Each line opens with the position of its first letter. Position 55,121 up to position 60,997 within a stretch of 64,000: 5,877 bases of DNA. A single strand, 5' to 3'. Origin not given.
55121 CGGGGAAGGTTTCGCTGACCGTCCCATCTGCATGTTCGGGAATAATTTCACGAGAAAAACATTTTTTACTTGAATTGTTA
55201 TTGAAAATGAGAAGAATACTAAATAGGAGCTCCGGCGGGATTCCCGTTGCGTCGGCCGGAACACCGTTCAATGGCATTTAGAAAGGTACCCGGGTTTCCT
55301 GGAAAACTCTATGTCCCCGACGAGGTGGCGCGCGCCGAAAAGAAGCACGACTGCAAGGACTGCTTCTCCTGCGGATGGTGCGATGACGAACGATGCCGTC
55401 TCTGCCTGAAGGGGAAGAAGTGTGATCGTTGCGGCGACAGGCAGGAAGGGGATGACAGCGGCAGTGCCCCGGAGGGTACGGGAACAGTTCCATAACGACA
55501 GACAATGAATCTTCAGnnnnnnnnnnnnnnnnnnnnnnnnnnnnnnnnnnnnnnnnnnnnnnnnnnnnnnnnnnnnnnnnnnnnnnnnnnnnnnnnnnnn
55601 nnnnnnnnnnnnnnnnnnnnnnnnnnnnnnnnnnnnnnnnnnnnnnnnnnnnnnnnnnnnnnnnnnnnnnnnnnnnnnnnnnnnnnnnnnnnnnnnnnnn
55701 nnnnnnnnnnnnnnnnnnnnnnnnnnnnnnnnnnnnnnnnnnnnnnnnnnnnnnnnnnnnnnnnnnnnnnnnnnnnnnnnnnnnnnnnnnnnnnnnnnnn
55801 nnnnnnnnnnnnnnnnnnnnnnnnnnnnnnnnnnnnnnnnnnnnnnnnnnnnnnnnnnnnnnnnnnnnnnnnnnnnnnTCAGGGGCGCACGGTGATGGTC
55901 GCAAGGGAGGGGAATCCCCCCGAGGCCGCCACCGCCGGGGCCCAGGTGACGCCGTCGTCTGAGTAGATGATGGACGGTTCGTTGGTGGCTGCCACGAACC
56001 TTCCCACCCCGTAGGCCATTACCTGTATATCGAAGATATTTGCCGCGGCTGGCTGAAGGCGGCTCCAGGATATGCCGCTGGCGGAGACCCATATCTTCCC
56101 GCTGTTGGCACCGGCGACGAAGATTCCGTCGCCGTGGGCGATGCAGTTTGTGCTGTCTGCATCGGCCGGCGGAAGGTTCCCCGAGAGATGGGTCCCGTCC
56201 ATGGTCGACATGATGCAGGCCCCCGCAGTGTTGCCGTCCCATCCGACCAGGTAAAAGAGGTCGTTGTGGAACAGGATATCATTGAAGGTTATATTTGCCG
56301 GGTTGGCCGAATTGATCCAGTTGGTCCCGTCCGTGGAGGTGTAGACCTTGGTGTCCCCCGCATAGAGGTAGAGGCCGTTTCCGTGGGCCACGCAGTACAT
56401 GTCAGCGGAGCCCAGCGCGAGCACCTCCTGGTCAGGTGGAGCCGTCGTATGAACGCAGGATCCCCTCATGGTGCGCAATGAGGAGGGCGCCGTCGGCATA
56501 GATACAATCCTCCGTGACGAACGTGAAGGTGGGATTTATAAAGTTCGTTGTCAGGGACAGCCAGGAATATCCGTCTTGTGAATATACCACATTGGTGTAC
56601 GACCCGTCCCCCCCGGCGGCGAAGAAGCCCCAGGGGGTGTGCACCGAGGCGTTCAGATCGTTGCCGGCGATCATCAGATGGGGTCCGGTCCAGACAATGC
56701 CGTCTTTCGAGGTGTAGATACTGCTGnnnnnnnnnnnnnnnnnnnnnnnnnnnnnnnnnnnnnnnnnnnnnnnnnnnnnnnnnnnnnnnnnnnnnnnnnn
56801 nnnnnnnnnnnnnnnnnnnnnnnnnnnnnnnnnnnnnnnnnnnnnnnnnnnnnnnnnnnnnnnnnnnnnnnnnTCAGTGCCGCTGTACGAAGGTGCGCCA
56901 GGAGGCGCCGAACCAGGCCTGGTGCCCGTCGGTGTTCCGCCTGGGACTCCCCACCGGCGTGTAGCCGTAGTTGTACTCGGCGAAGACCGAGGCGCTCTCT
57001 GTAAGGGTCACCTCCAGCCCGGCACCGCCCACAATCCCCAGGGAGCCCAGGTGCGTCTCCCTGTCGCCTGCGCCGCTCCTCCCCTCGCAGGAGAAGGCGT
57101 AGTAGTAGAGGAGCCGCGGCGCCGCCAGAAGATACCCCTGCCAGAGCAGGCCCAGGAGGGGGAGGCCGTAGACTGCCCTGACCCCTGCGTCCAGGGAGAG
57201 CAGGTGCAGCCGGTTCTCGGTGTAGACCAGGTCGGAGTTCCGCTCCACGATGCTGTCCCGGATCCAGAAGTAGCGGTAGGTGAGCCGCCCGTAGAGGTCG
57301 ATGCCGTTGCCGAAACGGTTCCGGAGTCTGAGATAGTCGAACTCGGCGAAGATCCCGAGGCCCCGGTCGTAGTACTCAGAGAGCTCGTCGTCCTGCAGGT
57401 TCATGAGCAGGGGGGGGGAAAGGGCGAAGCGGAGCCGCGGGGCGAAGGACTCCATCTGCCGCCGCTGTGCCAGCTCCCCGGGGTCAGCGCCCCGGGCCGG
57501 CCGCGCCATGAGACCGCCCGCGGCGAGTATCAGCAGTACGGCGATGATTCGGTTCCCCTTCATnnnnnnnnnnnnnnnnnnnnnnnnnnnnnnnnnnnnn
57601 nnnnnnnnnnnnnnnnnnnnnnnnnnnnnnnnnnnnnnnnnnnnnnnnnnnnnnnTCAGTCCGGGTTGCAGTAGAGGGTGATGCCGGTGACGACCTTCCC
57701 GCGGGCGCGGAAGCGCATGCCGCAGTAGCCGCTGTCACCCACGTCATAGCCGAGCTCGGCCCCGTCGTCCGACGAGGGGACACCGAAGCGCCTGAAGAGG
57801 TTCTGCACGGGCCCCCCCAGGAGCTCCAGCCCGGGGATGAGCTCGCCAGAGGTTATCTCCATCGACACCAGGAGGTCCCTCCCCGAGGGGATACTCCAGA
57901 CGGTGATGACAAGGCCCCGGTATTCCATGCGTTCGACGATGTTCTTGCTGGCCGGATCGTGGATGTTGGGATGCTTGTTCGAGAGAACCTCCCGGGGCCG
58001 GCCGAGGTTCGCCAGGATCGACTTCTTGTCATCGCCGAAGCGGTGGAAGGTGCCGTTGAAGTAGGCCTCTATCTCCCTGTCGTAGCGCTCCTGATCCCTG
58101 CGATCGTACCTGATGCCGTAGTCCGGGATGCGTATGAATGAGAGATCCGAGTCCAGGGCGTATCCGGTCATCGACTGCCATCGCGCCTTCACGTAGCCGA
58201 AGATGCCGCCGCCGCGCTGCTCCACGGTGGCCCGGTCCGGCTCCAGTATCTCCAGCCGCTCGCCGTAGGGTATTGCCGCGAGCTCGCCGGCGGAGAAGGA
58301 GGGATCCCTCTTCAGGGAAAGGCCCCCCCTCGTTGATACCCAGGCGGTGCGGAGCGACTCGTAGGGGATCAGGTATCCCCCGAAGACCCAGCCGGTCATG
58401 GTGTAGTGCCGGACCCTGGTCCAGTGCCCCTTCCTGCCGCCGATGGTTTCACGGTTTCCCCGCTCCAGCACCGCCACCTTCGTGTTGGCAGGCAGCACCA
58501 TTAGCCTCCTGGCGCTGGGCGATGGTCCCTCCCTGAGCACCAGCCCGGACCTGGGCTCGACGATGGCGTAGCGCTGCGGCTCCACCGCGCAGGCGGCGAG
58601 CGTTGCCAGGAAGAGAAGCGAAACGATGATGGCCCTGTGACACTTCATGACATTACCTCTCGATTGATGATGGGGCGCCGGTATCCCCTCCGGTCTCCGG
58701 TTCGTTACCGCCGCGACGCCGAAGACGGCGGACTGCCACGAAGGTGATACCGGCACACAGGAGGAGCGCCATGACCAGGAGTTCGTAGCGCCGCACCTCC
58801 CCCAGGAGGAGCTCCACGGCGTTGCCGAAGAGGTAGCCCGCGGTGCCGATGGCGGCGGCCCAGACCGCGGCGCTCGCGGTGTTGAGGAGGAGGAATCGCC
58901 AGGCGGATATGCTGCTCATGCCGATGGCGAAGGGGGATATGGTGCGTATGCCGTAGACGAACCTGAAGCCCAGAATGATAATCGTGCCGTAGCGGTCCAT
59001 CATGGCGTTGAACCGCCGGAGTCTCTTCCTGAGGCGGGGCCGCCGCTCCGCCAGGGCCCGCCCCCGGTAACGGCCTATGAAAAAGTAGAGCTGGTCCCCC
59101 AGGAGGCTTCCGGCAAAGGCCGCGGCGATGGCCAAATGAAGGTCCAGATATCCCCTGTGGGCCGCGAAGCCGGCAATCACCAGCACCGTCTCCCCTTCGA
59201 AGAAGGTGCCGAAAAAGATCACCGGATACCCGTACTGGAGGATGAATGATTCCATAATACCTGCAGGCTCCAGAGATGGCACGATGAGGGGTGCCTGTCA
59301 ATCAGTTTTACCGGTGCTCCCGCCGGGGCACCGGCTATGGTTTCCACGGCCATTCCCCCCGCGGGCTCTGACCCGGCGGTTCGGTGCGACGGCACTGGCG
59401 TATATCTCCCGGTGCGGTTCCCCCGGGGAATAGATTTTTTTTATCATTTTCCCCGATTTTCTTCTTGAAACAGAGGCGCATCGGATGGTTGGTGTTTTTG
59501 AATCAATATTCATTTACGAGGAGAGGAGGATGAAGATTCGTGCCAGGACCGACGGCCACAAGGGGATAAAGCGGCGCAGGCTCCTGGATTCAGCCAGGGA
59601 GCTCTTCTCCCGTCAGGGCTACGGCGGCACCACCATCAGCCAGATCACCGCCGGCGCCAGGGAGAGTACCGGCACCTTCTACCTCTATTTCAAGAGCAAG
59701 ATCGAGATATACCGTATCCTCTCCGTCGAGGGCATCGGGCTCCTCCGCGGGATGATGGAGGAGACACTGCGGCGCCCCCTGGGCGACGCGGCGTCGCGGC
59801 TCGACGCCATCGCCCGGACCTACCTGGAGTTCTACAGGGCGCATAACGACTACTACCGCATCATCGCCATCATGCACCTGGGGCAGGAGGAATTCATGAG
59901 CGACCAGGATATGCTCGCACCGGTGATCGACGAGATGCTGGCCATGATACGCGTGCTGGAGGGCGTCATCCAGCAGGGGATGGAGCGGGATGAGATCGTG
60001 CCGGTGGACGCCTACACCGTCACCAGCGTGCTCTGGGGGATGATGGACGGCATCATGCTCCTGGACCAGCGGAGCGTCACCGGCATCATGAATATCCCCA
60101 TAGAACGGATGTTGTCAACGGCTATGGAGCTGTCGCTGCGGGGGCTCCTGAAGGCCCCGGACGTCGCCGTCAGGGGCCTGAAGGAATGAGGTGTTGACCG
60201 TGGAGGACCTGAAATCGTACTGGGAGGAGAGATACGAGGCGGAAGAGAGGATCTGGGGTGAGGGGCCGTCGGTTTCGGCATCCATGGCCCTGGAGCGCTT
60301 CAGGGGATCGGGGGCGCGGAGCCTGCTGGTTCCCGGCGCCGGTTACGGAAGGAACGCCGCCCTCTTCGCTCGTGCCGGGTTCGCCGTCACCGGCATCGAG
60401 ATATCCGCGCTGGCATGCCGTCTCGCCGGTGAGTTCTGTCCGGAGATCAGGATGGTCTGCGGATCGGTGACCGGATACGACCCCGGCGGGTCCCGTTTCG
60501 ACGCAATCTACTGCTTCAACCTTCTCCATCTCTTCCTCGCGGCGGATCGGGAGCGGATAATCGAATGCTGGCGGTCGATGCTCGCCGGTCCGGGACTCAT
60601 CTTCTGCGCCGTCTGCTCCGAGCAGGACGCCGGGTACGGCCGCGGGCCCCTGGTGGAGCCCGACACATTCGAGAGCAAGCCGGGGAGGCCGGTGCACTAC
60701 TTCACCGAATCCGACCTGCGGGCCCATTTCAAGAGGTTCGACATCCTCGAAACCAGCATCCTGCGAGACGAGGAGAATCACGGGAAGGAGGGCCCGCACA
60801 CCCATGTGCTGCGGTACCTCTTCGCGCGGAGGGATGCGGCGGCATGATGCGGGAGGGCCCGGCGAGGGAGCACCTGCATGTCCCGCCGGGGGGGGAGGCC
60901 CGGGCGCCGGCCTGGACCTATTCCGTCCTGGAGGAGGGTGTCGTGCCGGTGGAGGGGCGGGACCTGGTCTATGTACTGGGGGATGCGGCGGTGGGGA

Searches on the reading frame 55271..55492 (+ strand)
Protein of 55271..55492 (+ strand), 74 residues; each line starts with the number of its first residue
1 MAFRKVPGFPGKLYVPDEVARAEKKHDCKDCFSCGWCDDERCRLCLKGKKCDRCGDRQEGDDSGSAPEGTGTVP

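Call 30: find_homologous_proteins(query=window:55271-55492:+, max_evalue=0.01)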
Query seq(74 aa) (74 aa): 1 proteins with E <= 0.01 among 2 candidates.
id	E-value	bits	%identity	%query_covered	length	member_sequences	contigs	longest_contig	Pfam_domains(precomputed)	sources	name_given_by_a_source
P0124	1.9e-45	170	100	100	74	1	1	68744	-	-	-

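Call 59: search_protein_representatives(alignment_id=A3)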
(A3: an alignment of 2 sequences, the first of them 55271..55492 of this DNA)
Query: 2 sequences, 74 profile positions. Proteins with E-value up to 0.001 (for the whole library): 341; up to 1e-10: 110; up to 1e-30: 0. The best 150 are listed.
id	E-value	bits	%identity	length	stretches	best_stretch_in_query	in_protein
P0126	3.7e-17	78.1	-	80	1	1-53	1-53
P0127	7.0e-17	77.2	-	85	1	1-57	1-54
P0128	1.3e-16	76.4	-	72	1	1-52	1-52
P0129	3.6e-16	74.9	-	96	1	1-53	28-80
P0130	4.7e-16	74.6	-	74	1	1-60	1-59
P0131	5.6e-16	74.3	-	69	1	1-66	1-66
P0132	1.3e-15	73.1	-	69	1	1-60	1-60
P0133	1.5e-15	72.9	-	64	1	1-61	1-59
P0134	4.4e-15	71.4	-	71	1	1-56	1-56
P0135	8.4e-15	70.5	-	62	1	1-52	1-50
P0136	8.4e-15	70.5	-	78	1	1-58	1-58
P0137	9.0e-15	70.4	-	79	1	1-64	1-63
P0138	1.5e-14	69.7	-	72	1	1-51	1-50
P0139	2.0e-14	69.3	-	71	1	1-55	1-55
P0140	2.2e-14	69.2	-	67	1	1-60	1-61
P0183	3.7e-12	62.1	-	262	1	1-57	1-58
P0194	6.2e-12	61.4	-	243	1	2-47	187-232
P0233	7.6e-11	57.9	-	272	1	1-47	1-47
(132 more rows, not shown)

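Call 62: search_protein_families(library=pfam, alignment_id=A4, max_evalue=1)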
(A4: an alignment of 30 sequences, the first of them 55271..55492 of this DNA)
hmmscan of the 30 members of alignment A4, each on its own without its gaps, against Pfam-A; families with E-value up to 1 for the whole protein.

A. member 1, window:55271-55492:+ (74 aa): 0 families

B. families by the number of members that match (of 30 scanned): 4 families
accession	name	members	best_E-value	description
PF00539.23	Tat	2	0.02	Transactivating regulatory protein (Tat)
PF03854.20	zf-P11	1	0.0079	P-11 zinc finger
PF02008.25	zf-CXXC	1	0.014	CXXC zinc finger domain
PF22105.2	DUF6943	1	0.34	Family of unknown function (DUF6943)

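Call 70: list_cluster_members(proteins=[P0126, P0127, P0128, P0130, P0131, P0133, P0135, P0183, P0194, P0233])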
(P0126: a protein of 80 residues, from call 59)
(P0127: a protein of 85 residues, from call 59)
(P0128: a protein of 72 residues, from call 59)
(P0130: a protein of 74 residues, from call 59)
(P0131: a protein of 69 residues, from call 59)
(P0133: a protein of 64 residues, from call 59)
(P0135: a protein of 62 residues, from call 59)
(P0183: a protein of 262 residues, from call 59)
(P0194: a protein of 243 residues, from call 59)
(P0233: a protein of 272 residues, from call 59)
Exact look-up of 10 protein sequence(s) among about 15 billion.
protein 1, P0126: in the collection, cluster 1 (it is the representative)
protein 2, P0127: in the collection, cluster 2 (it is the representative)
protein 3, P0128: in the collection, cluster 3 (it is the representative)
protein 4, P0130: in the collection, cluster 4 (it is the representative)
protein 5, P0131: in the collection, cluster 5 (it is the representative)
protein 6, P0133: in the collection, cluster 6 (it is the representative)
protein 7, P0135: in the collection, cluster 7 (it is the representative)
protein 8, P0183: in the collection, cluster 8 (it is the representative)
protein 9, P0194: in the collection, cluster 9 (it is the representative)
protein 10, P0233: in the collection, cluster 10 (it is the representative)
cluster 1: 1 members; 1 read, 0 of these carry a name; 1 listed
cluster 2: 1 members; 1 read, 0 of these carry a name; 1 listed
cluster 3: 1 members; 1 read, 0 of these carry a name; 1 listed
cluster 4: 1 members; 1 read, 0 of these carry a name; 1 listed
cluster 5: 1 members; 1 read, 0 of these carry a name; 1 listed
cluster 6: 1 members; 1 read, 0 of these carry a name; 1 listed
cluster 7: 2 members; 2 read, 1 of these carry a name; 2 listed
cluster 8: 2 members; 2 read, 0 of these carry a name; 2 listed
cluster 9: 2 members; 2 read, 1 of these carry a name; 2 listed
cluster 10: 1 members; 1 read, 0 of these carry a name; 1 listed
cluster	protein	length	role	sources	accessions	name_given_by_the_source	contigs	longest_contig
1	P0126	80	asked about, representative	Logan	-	-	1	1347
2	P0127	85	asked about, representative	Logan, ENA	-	-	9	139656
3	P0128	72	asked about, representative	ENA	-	-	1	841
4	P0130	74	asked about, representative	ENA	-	-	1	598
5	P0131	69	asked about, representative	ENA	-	-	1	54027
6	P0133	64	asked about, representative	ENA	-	-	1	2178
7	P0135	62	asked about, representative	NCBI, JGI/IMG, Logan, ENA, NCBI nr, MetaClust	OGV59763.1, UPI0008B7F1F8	MAG: hypothetical protein A2498_01430 [Lentisphaerae bacterium RIFOXYC12_FULL_60_16] | status=active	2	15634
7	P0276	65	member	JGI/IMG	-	-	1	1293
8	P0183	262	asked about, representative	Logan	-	-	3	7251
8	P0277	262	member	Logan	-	-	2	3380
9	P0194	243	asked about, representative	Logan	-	-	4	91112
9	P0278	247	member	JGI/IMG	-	(p)ppGpp synthase/HD superfamily hydrolase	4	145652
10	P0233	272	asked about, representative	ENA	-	-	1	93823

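Call 71: find_related_loci(query=A4, collection=metagenome_contigs, flank=5000)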
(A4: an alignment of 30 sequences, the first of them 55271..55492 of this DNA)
Query A4 (74 aa) in metagenome_contigs; peptide patterns used: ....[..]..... (x = any residue, [..] = any of these).
600 stretches matched a pattern (row limit reached: there are more); 446 encode a relative of the query (tblastn E <= 1e-3); the best 80 are kept; 80 distinct loci.
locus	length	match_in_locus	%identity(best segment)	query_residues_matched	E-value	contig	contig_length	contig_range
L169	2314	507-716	56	1-70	2e-19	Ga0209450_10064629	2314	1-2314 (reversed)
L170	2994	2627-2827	46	1-67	2e-18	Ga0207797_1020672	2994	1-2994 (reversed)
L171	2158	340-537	49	1-67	5e-18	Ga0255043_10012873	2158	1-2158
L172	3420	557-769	48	1-73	1e-17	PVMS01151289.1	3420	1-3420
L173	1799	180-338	58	1-53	1e-17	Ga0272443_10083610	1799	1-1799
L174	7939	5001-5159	57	1-53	3e-17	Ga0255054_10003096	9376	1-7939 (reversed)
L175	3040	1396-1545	62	1-50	6e-17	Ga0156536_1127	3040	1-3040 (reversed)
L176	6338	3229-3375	59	1-49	1e-16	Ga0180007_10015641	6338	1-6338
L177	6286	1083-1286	51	1-69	1e-16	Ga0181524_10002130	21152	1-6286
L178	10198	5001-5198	45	1-66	1e-16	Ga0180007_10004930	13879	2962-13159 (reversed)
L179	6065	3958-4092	53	1-45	2e-16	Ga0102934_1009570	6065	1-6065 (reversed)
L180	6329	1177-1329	59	1-51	2e-16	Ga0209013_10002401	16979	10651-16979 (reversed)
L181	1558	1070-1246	52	1-63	2e-16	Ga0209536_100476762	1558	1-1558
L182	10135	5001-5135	62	1-45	2e-16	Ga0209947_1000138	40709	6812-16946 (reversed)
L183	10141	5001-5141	62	1-47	2e-16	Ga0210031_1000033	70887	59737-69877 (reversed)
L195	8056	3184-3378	50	1-66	1e-15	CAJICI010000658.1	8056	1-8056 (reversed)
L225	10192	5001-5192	42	1-64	1e-14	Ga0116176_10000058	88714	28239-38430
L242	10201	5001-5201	43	1-74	3e-14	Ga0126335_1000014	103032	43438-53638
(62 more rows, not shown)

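Call 74: search_protein_families(library=pfam, proteins=[L195:3734-4933:+, L195:1787-3157:+, L195:305-1414:+, L180:1411-2667:+, L225:5278-5670:+, L169:747-1079:+, L169:1086-2048:-, L242:3586-4674:+], max_evalue=0.001)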
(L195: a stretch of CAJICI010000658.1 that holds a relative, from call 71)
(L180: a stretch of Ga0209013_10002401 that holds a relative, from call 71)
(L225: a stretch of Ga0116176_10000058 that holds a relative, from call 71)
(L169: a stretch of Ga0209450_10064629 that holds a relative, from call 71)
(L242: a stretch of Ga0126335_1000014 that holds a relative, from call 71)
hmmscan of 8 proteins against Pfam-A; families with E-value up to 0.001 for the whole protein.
L195:3734-4933:+ (400 aa): 1 family
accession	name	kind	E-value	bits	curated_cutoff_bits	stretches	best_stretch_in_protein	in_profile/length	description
PF03599.22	CdhD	-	2.9e-13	49.8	24.8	1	102-217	268-383/387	CO dehydrogenase/acetyl-CoA synthase delta subunit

L195:1787-3157:+ (457 aa): 2 families
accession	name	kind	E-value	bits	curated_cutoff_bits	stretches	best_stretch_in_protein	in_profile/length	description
PF00534.26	Glycos_transf_1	-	4e-11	43.2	26.4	1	307-391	86-169/172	Glycosyl transferases group 1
PF13692.12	Glyco_trans_1_4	-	3.9e-05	24.4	27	1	235-347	13-110/142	Glycosyl transferases group 1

L195:305-1414:+ (370 aa): 0 families

L180:1411-2667:+ (419 aa): 2 families
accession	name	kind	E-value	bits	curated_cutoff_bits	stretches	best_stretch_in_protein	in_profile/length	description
PF03599.22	CdhD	-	2.3e-15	56.7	24.8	1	122-237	269-384/387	CO dehydrogenase/acetyl-CoA synthase delta subunit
PF11833.13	CPP1-like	-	0.0005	20.2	28.4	1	228-350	80-189/196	Protein CHAPERONE-LIKE PROTEIN OF POR1-like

L225:5278-5670:+ (131 aa): 1 family
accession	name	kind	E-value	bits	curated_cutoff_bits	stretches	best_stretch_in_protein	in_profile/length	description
PF00027.35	cNMP_binding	-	2.8e-19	69.3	27.5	1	7-88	3-85/89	Cyclic nucleotide-binding domain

L169:747-1079:+ (111 aa): 2 families
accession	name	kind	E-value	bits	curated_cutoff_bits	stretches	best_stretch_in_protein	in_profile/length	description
PF01740.26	STAS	-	1.4e-15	57.4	22.6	1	3-107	2-106/106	STAS domain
PF13466.11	STAS_2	-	0.00053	20.6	29.2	1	18-93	5-78/80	STAS domain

L169:1086-2048:- (321 aa): 1 family
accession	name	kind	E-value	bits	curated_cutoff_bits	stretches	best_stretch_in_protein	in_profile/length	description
PF19755.4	DUF6242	-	0.00024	21.5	29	0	72-178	148-217/217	Domain of unknown function (DUF6242)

L242:3586-4674:+ (363 aa): 0 families

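Call 89: predict_structure(alignment_id=A5)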
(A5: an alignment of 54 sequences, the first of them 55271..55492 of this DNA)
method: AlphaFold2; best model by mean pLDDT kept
length: 74 residues; sequences in the alignment: 54
mean_pLDDT: 62.1   pTM: 0.28
mean pLDDT of the five models: 62.1, 61.4, 59.0, 53.8, 53.1
residues with pLDDT >= 90: 1; 70-90: 15; 50-70: 44; < 50: 14
segments of 3 or more residues with pLDDT < 50: 59-71
pLDDT, mean of each block of 10 residues (from residue 1): 82 76 62 55 61 54 47 57
secondary structure, 60 per line:
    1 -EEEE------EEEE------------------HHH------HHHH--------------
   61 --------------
elements in order: E2-5 E12-15 H43-46

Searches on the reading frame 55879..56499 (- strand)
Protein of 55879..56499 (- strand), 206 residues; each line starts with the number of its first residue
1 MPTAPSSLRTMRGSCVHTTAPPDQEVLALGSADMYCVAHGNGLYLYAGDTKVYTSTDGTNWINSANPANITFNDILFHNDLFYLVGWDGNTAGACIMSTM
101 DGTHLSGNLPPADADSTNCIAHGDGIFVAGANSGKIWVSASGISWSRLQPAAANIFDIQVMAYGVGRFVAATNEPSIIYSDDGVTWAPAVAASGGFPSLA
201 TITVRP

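Call 10: search_protein_families(library=pfam, proteins=[window:55879-56499:-], max_evalue=0.001)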
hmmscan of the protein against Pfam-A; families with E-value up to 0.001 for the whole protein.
window:55879-56499:- (206 aa): 1 family
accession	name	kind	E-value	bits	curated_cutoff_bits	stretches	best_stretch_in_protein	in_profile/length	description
PF19755.4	DUF6242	-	8.9e-06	26.1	29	0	37-61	193-217/217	Domain of unknown function (DUF6242)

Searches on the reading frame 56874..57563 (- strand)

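Call 10: search_protein_families(library=pfam, proteins=[window:56874-57563:-], max_evalue=0.001)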
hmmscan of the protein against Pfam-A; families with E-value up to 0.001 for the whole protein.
window:56874-57563:- (229 aa): 1 family
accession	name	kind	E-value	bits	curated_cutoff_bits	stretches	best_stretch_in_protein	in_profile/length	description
PF13505.12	OMP_b-brl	-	0.00061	20.4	28.7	0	65-223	42-174/175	Outer membrane protein beta-barrel domain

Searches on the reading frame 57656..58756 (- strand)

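Call 11: search_protein_families(library=pfam, proteins=[window:57656-58756:-], max_evalue=0.001)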
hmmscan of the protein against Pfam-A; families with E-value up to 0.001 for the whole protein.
window:57656-58756:- (366 aa): 1 family
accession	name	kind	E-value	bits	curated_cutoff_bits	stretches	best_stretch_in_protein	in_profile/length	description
PF08239.17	SH3_3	-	6.5e-16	58.7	27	1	70-129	1-53/54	Bacterial SH3 domain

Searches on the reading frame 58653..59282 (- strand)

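Call 11: search_protein_families(library=pfam, proteins=[window:58653-59282:-], max_evalue=0.001)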
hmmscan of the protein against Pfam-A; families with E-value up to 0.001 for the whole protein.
window:58653-59282:- (209 aa): 1 family
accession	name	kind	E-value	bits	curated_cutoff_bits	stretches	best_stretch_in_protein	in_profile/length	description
PF09335.16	VTT_dom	-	1.1e-17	65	33.9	1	30-150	3-122/123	VTT domain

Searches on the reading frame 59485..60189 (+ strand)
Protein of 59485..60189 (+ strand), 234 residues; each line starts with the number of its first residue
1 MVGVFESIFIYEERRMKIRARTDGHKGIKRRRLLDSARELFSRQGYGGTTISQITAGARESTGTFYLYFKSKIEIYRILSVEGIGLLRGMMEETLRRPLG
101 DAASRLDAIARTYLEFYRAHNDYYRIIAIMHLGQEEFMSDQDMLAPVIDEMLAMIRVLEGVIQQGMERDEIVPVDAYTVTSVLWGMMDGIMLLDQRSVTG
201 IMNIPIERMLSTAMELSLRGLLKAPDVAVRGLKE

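Call 11: search_protein_families(library=pfam, proteins=[window:59485-60189:+], max_evalue=0.001)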
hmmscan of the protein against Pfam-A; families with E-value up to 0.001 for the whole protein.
window:59485-60189:+ (234 aa): 2 families
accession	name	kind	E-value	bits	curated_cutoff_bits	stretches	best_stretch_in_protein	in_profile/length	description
PF00440.29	TetR_N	-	3.9e-12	46.2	24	1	33-75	1-43/47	Bacterial regulatory proteins, tetR family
PF13305.11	TetR_C_33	-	8.7e-05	23.5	26.8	1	106-194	1-81/103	Tetracyclin repressor-like, C-terminal domain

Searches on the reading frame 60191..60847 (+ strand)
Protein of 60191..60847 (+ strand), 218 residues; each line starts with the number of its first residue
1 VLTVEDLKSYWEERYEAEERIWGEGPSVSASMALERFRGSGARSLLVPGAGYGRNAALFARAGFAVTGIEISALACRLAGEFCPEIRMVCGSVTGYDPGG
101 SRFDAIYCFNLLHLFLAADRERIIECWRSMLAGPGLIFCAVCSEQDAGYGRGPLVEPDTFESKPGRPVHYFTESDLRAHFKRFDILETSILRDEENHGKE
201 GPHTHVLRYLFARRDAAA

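Call 11: search_protein_families(library=pfam, proteins=[window:60191-60847:+], max_evalue=0.001)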
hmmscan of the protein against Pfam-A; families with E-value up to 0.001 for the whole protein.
window:60191-60847:+ (218 aa): 6 families
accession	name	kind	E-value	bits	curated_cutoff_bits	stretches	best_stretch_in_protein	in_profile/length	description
PF13649.12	Methyltransf_25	-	1.1e-10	42.5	27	1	49-132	5-94/97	Methyltransferase domain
PF08241.18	Methyltransf_11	-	8.2e-09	36.4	21.2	1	48-138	3-94/95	Methyltransferase domain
PF08242.18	Methyltransf_12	-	4.9e-07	30.8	30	1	49-133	4-94/98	Methyltransferase domain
PF13489.12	Methyltransf_23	-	1.4e-06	28.6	27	1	49-183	30-157/164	Methyltransferase domain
PF07942.18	CARME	-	0.00027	20.8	27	1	38-74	54-90/268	Carnosine N-methyltransferase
PF05724.17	TPMT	-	0.00043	20.5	26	1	10-77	5-73/218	Thiopurine S-methyltransferase (TPMT)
